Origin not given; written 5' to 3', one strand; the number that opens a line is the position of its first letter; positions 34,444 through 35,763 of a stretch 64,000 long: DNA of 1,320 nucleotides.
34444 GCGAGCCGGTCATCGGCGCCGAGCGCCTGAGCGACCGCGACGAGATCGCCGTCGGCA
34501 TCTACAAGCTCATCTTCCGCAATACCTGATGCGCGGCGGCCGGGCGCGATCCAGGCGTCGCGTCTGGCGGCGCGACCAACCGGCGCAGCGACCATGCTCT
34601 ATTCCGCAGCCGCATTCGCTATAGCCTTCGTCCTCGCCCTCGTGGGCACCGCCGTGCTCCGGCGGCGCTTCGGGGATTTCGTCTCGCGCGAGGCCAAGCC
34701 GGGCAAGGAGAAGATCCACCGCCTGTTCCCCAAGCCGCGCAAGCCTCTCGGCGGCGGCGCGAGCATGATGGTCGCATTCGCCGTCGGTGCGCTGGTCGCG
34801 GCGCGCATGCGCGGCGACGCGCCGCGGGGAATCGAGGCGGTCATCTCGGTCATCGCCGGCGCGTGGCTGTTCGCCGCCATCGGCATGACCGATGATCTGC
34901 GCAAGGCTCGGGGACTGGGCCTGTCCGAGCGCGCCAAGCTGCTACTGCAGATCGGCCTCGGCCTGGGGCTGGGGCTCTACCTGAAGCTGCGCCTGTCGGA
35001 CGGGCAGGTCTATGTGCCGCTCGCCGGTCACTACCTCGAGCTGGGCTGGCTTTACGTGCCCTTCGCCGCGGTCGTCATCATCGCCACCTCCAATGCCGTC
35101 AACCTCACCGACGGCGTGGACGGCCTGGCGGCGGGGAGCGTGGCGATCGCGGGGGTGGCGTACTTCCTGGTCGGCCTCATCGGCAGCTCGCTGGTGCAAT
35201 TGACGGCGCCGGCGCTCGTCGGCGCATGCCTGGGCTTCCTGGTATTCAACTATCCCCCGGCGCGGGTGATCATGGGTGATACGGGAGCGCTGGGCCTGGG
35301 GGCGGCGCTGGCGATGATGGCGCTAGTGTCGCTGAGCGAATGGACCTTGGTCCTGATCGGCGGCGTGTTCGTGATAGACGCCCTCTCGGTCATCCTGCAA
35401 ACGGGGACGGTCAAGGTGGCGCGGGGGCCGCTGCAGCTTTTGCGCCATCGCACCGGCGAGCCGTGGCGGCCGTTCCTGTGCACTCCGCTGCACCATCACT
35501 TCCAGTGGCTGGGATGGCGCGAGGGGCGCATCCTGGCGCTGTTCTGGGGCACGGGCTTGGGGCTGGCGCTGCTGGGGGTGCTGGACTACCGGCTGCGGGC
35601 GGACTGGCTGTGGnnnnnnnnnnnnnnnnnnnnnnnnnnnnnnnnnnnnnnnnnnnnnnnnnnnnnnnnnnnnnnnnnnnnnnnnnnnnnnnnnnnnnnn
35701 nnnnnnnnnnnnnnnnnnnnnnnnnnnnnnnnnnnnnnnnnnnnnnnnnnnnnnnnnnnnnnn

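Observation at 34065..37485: FHA-domain protein + MraY fused to TPR repeats and an aminoglycoside-phosphotransferase-fold kinase domain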

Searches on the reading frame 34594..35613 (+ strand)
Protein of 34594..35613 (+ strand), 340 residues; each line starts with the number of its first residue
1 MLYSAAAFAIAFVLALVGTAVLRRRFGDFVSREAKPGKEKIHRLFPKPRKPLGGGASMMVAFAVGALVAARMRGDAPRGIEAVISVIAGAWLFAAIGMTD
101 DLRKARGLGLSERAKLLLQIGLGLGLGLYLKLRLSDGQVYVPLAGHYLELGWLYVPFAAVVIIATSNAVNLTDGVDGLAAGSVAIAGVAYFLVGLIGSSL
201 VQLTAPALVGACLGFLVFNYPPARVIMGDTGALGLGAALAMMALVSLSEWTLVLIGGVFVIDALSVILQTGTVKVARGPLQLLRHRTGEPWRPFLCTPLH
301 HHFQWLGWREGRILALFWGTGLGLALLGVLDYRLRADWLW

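Call 38: search_protein_representatives(protein=window:34594-35613:+)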
Query: 340 residues. Proteins with E-value up to 0.001 (for the whole library): 23399; up to 1e-10: 6671; up to 1e-30: 274. The best 150 are listed.
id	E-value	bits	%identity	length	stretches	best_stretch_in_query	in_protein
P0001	2.1e-202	687.9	95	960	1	1-340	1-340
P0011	2.2e-97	342.5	56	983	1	11-340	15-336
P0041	6.6e-87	308.1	52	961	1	7-335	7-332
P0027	7.6e-84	298.1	52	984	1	6-339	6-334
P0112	1.3e-77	277.6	51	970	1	12-332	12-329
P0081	2.1e-74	267.0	45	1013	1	3-332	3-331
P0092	5.4e-72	259.1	45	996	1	7-338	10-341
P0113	4.5e-70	252.8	49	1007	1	10-331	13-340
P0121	1.2e-64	234.9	44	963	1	11-322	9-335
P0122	1.7e-58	214.7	42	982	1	24-331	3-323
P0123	1.8e-54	201.5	49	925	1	100-340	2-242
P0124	2.8e-46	174.5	48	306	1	92-333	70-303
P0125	1.3e-44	169.1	44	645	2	13-203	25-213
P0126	4.2e-44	167.4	40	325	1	6-319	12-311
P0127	3.5e-42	161.0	39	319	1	12-328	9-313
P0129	7.0e-40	153.5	45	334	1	81-328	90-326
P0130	7.4e-40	153.4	44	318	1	47-322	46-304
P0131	8.8e-40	153.2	43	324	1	7-330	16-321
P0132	1.5e-39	152.4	50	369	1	47-330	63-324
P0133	1.7e-39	152.2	40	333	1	46-333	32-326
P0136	4.1e-39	151.0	43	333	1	2-330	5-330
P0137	4.2e-39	150.9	44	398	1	7-329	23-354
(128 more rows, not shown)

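Call 39: list_cluster_members(proteins=[P0124, P0126, P0127, P0129, P0130, P0131, P0132, P0133, P0136, P0137])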
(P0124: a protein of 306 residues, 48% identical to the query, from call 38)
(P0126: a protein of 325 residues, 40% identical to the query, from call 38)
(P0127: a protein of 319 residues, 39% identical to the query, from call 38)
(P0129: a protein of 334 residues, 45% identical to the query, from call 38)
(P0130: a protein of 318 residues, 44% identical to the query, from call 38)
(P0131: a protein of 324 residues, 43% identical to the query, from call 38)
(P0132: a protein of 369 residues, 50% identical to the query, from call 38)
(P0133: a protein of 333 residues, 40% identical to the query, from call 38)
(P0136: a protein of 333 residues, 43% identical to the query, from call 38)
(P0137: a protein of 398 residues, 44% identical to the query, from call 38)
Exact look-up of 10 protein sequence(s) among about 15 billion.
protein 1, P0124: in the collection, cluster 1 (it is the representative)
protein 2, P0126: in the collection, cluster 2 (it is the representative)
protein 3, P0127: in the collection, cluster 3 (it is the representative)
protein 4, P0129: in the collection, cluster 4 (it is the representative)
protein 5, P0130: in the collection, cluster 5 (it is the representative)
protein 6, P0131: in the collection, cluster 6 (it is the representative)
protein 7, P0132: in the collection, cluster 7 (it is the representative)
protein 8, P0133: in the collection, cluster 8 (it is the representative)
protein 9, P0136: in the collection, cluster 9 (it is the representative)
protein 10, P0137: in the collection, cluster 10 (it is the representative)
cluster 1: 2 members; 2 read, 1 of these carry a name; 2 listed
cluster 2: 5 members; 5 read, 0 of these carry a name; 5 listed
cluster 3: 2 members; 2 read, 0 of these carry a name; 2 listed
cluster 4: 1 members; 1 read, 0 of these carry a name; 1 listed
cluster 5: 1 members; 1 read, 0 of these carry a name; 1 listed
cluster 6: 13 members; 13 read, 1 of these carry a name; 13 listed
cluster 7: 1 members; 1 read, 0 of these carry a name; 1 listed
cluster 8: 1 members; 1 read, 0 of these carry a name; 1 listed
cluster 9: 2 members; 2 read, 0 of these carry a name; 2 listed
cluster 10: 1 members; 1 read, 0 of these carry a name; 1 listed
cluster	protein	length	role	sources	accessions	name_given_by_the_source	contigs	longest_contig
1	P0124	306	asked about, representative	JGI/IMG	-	-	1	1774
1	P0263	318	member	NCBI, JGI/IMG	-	phospho-N-acetylmuramoyl-pentapeptide-transferase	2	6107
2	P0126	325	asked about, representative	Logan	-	-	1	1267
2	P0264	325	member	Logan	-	-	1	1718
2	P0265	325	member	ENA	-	-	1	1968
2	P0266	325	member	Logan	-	-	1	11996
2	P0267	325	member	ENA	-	-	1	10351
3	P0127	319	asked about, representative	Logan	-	-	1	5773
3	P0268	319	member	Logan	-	-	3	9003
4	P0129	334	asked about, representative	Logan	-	-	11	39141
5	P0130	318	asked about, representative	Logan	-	-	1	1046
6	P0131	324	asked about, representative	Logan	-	-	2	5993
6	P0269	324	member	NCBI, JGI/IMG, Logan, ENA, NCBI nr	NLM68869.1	MAG: phospho-N-acetylmuramoyl-pentapeptide-transferase [Firmicutes bacterium] | phospho-N-acetylmuramoyl-pentapeptide-transferase | phospho-N-acetylmuramoyl-pentapeptide-transferase [Bacillota bacterium]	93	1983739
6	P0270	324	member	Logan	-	-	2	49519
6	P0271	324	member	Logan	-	-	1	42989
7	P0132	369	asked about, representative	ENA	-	-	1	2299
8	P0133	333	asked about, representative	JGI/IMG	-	-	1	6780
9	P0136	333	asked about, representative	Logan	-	-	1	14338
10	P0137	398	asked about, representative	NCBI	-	-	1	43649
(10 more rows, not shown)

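Call 51: find_encoding_contigs(protein=P0263, flank=10000, max_places=2)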
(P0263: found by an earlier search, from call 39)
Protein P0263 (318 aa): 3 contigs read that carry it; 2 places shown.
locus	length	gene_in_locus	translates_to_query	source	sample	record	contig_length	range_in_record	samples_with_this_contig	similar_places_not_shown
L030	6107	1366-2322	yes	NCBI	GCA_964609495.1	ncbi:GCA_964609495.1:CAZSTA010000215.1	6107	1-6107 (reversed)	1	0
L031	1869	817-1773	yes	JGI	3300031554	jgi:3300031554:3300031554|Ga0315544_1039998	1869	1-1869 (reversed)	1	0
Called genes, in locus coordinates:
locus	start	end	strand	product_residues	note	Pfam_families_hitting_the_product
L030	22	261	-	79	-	-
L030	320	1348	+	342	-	PF01820:Dala_Dala_lig_N, PF02655:ATP-grasp_3, PF08443:RimK (weak), PF02222:ATP-grasp (weak), PF07478:Dala_Dala_lig_C, PF13535:ATP-grasp_4 (faint)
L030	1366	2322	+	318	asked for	PF00953:Glycos_transf_4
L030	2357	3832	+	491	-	PF01225:Mur_ligase, PF08245:Mur_ligase_M, PF02875:Mur_ligase_C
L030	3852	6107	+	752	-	?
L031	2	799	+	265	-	?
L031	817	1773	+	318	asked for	PF00953:Glycos_transf_4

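Call 52: find_encoding_contigs(protein=P0137, flank=10000, max_places=2)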
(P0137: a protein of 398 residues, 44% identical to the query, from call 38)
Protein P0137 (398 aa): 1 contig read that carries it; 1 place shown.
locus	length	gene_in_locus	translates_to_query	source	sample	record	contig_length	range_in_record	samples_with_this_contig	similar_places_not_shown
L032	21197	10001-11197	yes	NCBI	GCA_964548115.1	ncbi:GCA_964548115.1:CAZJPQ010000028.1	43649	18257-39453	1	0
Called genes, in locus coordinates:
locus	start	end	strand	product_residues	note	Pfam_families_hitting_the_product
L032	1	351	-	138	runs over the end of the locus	-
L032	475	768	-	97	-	-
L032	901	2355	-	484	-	-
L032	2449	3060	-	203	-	PF13036:LpoB (weak)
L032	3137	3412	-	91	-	-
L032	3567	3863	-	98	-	-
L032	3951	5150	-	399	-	PF00155:Aminotran_1_2, PF00266:Aminotran_5, PF01053:Cys_Met_Meta_PP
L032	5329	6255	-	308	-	-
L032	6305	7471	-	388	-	-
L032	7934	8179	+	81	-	PF14573:PP-binding_2 (weak), PF00550:PP-binding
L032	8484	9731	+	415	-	PF00109:ketoacyl-synt, PF02801:Ketoacyl-synt_C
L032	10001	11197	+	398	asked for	PF00953:Glycos_transf_4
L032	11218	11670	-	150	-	-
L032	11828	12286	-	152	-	-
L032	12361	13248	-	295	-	-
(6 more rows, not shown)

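Call 53: find_homologous_proteins(query=P0263, max_evalue=1e-20)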
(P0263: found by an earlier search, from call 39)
Query P0263 (318 aa): 7972 proteins with E <= 1e-20 among 8000 candidates; the best 120 are listed.
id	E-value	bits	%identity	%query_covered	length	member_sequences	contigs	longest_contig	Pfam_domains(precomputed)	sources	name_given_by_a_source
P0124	5.3e-185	632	98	96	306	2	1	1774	PF00953.27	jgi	-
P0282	3.1e-90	321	52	96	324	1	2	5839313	PF00953.27,PF10555.15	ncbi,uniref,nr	ncbi:phospho-N-acetylmuramoyl-pentapeptide-transferase [Neobacillus mesonae]|uniref:Phospho-N-acetyl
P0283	3.5e-90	321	52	96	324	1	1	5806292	PF00953.27,PF10555.15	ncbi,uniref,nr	ncbi:phospho-N-acetylmuramoyl-pentapeptide-transferase [Neobacillus mesonae]|uniref:phospho-N-acetyl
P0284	2.1e-89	318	52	96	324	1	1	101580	PF00953.27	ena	-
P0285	8.8e-89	316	51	98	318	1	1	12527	PF00953.27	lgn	-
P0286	1.9e-88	315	52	95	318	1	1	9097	PF00953.27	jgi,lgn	-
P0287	6.0e-88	313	51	98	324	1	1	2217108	PF00953.27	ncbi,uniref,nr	ncbi:phospho-N-acetylmuramoyl-pentapeptide-transferase [Bacillus sp. FJAT-49736]|uniref:phospho-N-ac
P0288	2.0e-87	312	50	96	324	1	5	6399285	PF00953.27,PF10555.15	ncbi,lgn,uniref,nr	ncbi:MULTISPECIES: phospho-N-acetylmuramoyl-pentapeptide-transferase [Neobacillus]|uniref:Phospho-N-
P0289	2.3e-87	311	50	94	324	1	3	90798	PF00953.27,PF10555.15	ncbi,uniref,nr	ncbi:phospho-N-acetylmuramoyl-pentapeptide-transferase [Alkalihalobacillus alcalophilus ATCC 27647 =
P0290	2.7e-87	311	51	98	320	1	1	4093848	PF00953.27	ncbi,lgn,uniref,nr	ncbi:MAG: phospho-N-acetylmuramoyl-pentapeptide-transferase [Candidatus Cohnella colombiensis]|unire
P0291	3.5e-87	311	50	98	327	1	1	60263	PF00953.27,PF10555.15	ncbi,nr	ncbi:MAG: phospho-N-acetylmuramoyl-pentapeptide-transferase [Clostridia bacterium]|nr:phospho-N-acet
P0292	4.3e-87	311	52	91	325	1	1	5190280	PF00953.27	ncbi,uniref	ncbi:phospho-N-acetylmuramoyl-pentapeptide-transferase [Salipaludibacillus sp. HK11]|uniref:phospho-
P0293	4.8e-87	310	50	96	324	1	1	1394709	PF00953.27,PF10555.15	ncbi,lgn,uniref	ncbi:phospho-N-acetylmuramoyl-pentapeptide-transferase [Neobacillus sp. GCM10023253]|uniref:phospho-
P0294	7.0e-87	310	51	96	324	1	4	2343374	PF00953.27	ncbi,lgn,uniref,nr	ncbi:phospho-N-acetylmuramoyl-pentapeptide-transferase [Bacillus methanolicus]|uniref:phospho-N-acet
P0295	2.0e-86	308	50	97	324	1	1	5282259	PF00953.27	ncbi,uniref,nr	ncbi:phospho-N-acetylmuramoyl-pentapeptide-transferase [Bacillus sp. EB01]|uniref:phospho-N-acetylmu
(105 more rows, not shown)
